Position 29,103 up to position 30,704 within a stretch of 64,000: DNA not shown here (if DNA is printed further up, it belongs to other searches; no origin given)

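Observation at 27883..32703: Accessory island of nucleotide-signalling and membrane-stress genes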

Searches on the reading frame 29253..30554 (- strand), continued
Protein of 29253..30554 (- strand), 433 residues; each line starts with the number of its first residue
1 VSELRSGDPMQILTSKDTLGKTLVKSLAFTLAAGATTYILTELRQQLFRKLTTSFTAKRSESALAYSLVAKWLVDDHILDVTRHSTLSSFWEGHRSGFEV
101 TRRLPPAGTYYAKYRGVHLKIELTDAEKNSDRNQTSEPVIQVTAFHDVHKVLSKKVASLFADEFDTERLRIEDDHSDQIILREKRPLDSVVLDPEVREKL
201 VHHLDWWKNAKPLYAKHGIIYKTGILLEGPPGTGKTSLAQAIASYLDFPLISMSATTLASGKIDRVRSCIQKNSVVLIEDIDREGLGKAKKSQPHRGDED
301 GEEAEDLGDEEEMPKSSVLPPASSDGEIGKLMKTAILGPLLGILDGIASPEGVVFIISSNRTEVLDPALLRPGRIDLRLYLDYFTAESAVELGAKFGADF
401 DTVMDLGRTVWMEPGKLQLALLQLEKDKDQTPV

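Call 18: find_encoding_contigs(protein=P0003, flank=10000, max_places=2)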
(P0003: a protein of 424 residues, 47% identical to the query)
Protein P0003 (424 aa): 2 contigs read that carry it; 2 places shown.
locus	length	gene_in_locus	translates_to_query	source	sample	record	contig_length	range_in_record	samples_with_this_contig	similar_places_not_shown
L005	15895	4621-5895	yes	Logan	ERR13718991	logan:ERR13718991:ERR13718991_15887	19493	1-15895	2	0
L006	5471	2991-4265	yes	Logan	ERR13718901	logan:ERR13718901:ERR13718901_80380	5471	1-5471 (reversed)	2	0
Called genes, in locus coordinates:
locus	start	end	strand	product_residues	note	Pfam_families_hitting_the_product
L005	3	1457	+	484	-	?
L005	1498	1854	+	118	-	-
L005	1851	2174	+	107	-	-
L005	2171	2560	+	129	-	-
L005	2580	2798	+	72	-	-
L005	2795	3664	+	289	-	PF01145:Band_7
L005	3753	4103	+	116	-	PF00072:Response_reg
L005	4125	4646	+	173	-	-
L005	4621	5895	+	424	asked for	PF00004:AAA (weak)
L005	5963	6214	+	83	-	-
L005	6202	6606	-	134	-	PF10686:YAcAr (weak)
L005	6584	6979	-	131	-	-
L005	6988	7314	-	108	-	-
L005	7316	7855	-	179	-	-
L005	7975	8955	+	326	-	-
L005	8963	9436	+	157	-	-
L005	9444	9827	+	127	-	-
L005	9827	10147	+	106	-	-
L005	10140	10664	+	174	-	-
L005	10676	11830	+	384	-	-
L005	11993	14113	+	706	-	-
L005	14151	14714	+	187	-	-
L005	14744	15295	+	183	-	-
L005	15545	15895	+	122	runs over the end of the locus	-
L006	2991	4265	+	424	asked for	PF00004:AAA (weak)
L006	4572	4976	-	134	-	PF10686:YAcAr (weak)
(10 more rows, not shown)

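Call 19: find_encoding_contigs(protein=P0006, flank=10000, max_places=2)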
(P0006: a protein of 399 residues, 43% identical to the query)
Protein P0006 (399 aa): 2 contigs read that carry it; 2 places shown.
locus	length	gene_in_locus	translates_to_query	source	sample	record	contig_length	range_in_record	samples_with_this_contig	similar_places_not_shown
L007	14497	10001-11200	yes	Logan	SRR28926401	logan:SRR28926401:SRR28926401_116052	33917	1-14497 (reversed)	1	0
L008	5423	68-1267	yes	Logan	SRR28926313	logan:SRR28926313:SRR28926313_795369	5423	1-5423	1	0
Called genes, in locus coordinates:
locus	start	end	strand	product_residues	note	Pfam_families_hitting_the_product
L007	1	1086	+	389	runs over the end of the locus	-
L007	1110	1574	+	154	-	-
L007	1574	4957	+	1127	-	-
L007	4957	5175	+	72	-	-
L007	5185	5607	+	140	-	-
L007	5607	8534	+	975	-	-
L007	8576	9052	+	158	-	-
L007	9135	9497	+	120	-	PF00072:Response_reg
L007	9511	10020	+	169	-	-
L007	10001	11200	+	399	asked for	PF00004:AAA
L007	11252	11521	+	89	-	-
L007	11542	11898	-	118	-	PF10686:YAcAr (weak)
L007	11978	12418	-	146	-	-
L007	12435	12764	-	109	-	-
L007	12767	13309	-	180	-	-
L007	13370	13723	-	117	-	-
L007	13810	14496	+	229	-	?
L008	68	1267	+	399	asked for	PF00004:AAA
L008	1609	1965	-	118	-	PF10686:YAcAr (weak)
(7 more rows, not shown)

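Call 20: find_encoding_contigs(protein=P0009, flank=10000, max_places=2)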
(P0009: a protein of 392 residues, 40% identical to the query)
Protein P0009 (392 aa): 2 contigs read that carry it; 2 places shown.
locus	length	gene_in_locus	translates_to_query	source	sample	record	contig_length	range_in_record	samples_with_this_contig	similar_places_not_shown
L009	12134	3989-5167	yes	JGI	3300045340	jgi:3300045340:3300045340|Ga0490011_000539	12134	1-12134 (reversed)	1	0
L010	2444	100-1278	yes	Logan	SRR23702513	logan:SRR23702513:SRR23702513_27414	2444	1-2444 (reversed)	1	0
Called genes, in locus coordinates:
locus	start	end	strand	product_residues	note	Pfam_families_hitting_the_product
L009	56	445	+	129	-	-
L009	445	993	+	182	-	PF13328:HD_4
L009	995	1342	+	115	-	-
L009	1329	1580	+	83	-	-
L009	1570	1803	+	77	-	-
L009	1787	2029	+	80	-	-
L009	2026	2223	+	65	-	-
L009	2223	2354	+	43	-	-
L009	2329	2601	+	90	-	-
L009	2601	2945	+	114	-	-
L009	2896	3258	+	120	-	-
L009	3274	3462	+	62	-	-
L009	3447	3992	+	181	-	-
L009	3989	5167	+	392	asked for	PF00004:AAA (weak), PF07728:AAA_5 (faint), PF00004:AAA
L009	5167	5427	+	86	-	-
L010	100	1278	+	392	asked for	PF00004:AAA (weak), PF07728:AAA_5 (faint), PF00004:AAA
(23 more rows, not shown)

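Call 21: find_encoding_contigs(protein=P0015, flank=10000, max_places=2)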
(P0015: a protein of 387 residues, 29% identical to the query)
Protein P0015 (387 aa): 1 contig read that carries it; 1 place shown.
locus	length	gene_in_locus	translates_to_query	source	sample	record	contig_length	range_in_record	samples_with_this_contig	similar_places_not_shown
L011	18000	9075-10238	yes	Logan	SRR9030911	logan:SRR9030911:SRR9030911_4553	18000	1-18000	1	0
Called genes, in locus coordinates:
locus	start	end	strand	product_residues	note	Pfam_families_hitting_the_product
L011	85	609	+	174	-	-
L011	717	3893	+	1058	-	-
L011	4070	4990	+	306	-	PF00702:Hydrolase, PF13419:HAD_2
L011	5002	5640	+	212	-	-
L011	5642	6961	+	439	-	-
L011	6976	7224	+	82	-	-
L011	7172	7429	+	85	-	-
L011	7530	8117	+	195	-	-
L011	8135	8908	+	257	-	PF07659:DUF1599 (weak)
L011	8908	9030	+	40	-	-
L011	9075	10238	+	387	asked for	PF05496:RuvB_N (weak), PF00004:AAA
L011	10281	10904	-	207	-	PF01966:HD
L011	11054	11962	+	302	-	PF01520:Amidase_3, PF19127:Choline_bind_3 (weak), PF19085:Choline_bind_2 (weak)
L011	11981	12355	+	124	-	PF00877:NLPC_P60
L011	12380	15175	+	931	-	-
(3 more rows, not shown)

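Call 22: get_annotated_region(hit=H1, flank=5000)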
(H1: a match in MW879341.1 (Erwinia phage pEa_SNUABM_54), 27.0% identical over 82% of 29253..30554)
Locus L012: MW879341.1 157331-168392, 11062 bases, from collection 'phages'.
description: Erwinia phage pEa_SNUABM_54, complete genome.
organism: Erwinia phage pEa_SNUABM_54 (NCBI taxid 2859285)
taxonomy: Viruses; Duplodnaviria; Heunggongvirae; Uroviricota; Caudoviricetes
host: Erwinia amylovora; source: soil; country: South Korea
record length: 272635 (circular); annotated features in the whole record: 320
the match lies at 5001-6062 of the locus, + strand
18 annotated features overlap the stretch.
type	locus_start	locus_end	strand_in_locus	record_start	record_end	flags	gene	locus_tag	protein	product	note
CDS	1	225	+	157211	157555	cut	-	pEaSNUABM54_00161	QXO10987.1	hypothetical protein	-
CDS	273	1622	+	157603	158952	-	-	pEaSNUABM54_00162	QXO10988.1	hypothetical protein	-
CDS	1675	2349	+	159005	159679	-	-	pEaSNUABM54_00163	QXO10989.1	hypothetical protein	-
CDS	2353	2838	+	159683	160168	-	-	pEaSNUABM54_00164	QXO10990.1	hypothetical protein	-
CDS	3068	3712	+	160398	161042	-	-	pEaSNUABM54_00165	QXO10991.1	hypothetical protein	-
CDS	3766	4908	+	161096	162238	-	-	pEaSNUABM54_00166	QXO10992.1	hypothetical protein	-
CDS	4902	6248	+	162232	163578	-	-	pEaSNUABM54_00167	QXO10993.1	hypothetical protein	-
CDS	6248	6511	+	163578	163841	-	-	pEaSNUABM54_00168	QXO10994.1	hypothetical protein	-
CDS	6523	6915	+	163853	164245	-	-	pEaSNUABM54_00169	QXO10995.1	hypothetical protein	-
CDS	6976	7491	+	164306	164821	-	-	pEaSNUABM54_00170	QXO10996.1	hypothetical protein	-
CDS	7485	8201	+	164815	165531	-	-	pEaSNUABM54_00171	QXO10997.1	hypothetical protein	-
CDS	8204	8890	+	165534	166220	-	-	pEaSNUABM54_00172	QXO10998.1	hypothetical protein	-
CDS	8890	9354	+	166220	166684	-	-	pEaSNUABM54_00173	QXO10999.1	hypothetical protein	-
CDS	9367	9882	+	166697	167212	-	-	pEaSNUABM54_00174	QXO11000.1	hypothetical protein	-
CDS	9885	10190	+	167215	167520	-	-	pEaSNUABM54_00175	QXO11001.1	hypothetical protein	-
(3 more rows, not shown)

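Call 23: get_annotated_region(hit=H12, flank=5000)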
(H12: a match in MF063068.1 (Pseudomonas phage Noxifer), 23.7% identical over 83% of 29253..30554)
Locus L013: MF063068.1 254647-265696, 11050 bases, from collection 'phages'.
description: Pseudomonas phage Noxifer, complete genome.
organism: Pseudomonas phage Noxifer (NCBI taxid 2006684)
taxonomy: Viruses; Duplodnaviria; Heunggongvirae; Uroviricota; Caudoviricetes; Noxifervirus; Noxifervirus noxifer
host: Pseudomonas fluorescens SBW25; source: compost; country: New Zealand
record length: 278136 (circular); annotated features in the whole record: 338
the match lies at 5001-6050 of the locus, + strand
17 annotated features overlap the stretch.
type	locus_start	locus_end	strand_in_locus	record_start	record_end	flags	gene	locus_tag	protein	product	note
CDS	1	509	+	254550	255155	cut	-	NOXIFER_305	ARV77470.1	hypothetical protein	-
CDS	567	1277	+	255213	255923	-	-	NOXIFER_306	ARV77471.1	hypothetical protein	-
CDS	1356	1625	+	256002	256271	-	-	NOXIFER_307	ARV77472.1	hypothetical protein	-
CDS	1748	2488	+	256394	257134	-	-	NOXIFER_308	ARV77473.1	hypothetical protein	-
CDS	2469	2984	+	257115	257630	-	-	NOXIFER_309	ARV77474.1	hypothetical protein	-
CDS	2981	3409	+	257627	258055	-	-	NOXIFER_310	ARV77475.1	hypothetical protein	-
CDS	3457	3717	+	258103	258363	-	-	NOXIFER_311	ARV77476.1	hypothetical protein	-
CDS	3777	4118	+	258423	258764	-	-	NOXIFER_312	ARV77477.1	hypothetical protein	-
CDS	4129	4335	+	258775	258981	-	-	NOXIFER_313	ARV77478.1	hypothetical protein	-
CDS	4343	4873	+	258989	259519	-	-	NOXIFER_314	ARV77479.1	hypothetical protein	-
CDS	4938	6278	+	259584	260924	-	-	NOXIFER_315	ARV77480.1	hypothetical protein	-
CDS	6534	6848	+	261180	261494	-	-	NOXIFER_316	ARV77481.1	hypothetical protein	-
CDS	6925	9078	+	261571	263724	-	-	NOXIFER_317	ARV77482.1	DNA ligase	DNA ligase (NAD(+)) LigA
CDS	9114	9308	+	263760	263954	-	-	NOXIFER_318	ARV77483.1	hypothetical protein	-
CDS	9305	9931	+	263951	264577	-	-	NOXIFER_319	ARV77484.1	hypothetical protein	-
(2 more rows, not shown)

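Call 25: search_protein_families(library=padloc, proteins=[window:29253-30554:-], max_evalue=0.01)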
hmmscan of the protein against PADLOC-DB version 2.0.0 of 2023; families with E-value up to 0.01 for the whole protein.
window:29253-30554:- (433 aa): 8 families
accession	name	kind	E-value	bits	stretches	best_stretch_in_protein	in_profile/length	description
PDLC04232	IetA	-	2.6e-15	54.7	1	123-253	10-147/330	-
PDLC02196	IetA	-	1.8e-12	45.4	1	182-260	83-160/374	-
PDLC02195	IetA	-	2.3e-10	38.3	1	179-253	94-168/395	-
PDLC00915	TRIP13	-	3e-07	28.2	1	188-244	29-85/302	TRIP13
PDLC04231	IetA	-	1.4e-06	26.4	1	188-257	84-152/262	-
PDLC00914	TRIP13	-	0.00027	18.5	0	349-371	184-207/302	TRIP13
PDLC04140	mad8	-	0.0011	16.5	1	225-247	30-52/314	mads_8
PDLC03920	MkoA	-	0.0026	14.1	1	225-242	634-651/1112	-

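Call 26: search_protein_families(library=ncbifam, proteins=[window:29253-30554:-], max_evalue=0.01)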
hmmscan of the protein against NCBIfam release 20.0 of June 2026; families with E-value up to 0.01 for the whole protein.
window:29253-30554:- (433 aa): 28 families (the best 25 are shown)
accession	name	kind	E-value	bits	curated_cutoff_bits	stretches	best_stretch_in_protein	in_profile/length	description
TIGR01241.2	FtsH_fam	equivalog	2.2e-18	66.4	600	2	337-382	285-330/598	ATP-dependent zinc metalloprotease FtsH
TIGR01243.1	CDC48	subfamily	2.3e-17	62.6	802.65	2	334-381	572-619/733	CDC48 family AAA ATPase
TIGR03689.1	pup_AAA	equivalog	8.3e-17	61.1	504.75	2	332-396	313-377/512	proteasome ATPase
NF003069.1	PRK03992.1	subfamily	2.4e-16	59.9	500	2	210-259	153-202/379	proteasome-activating nucleotidase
TIGR01242.2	TIGR01242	subfamily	9.8e-15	54.4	500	2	212-257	138-183/362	proteasome-activating nucleotidase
NF008004.0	PRK10733.1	equivalog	1.7e-13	49.4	1008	2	337-378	275-316/644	ATP-dependent zinc metalloprotease FtsH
NF047748.1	PrtsmActNtasePan1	equivalog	4.9e-12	45.6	750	2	211-259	171-219/405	proteasome-activating nucleotidase Pan1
NF047747.1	PrtsmActNtasePan2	equivalog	9e-12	44.9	700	1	161-259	130-222/397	proteasome-activating nucleotidase Pan2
NF042959.1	IteA_antiphage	equivalog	2e-11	43.7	510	1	188-260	92-163/367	anti-phage ATPase IteA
NF003229.0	PRK04195.1-5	equivalog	2.5e-10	39.7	280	1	187-256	16-78/413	replication factor C large subunit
NF003226.0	PRK04195.1-1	equivalog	1.8e-07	30.5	588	1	184-275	10-91/405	replication factor C large subunit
NF003745.1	PRK05342.1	equivalog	8.1e-07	28.2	359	1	220-259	107-146/418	ATP-dependent Clp protease ATP-binding subunit ClpX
TIGR00635.1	ruvB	equivalog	2.8e-06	26.6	299.05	1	225-283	33-92/305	Holliday junction branch migration DNA helicase RuvB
NF041006.2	cell_div_CdvC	equivalog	3.4e-06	26.2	650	1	170-260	83-172/370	cell division protein CdvC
NF000868.0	PRK00080.1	equivalog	1.6e-05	23.9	282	1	225-283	54-113/330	Holliday junction branch migration DNA helicase RuvB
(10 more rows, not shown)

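Call 32: search_solved_structures(query=window:29253-30527:-, max_evalue=0.00001)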
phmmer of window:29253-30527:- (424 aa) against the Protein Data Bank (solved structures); distinct sequences matched with E-value up to 0.00001: 230 (the best 60 are shown).
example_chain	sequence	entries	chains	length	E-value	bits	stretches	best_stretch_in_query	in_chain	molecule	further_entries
6sh3_A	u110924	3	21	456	3.4e-26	95.3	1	36-275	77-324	Mitochondrial chaperone BCS1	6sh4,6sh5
9gs2_A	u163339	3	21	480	4.2e-26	95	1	36-275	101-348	Mitochondrial chaperone BCS1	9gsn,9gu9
6uko_A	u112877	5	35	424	3.6e-25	92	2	56-277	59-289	Mitochondrial chaperone BCS1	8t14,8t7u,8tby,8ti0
6ukp_A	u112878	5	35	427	3.7e-25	91.9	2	56-277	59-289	Mitochondrial chaperone BCS1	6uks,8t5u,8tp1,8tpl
9bji_A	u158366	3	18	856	8.3e-24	87.5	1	204-253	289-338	Nuclear valosin-containing protein-like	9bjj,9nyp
6u1y_A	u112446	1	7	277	1.4e-23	86.7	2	173-278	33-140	Mitochondrial chaperone BCS1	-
7wd3_A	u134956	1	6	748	2.5e-23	85.9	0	325-392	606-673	ATPase family gene 2 protein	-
7nku_A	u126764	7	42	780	3.1e-23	85.6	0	325-392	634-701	ATPase family gene 2 protein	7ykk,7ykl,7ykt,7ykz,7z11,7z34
7wbb_A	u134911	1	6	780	4.2e-23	85.2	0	325-392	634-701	AFG2 isoform 1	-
5vc7_A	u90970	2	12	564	1.8e-22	83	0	325-373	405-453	VCP-like ATPase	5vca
5g4f_A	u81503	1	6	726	7.2e-22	81.1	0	325-373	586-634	VCP-LIKE ATPASE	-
5g4g_A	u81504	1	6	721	7.6e-22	81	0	325-373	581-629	VCP-LIKE ATPASE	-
6chs_H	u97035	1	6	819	4.4e-21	78.5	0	318-372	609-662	Putative cell division control protein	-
9lgo_F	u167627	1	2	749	6.6e-21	77.9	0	325-378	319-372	ATPase family gene 2 protein homolog B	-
6oa9_A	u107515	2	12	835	6.9e-21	77.9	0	185-251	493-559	Cell division control protein 48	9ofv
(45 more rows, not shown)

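Call 75: find_related_loci(query=A7, collection=viral_contigs, flank=8000)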
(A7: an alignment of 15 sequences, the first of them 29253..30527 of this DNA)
Query A7 (424 aa) in viral_contigs; peptide patterns used: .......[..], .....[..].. (x = any residue, [..] = any of these).
600 stretches matched a pattern (row limit reached: there are more); 63 encode a relative of the query (tblastn E <= 1e-3); 63 distinct loci.
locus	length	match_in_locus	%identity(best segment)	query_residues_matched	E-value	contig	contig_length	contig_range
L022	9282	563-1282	31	168-383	9e-23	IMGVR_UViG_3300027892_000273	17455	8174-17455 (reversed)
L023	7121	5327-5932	30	176-370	4e-22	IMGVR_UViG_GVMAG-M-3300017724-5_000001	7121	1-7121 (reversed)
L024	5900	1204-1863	31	188-393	4e-21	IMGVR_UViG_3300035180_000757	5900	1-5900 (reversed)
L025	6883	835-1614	28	191-421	7e-21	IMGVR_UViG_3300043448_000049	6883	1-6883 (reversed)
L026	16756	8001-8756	28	159-383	4e-20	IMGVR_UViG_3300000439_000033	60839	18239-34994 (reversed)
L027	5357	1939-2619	29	176-383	8e-20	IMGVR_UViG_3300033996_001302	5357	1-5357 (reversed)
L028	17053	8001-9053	27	125-421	7e-21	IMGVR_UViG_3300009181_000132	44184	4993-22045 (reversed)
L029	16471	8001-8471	33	185-367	2e-19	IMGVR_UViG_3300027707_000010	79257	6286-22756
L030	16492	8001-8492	31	178-367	4e-19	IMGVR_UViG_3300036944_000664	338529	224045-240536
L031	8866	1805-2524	26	107-377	6e-19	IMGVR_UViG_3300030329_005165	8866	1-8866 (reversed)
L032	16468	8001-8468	31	176-368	2e-18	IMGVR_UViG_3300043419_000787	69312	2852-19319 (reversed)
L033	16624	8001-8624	30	186-368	2e-18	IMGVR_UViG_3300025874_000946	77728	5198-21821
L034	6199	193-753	32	186-395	3e-18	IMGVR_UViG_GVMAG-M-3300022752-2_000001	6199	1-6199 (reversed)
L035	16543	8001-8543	29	175-387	1e-17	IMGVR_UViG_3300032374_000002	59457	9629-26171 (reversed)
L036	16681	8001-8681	26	168-387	3e-17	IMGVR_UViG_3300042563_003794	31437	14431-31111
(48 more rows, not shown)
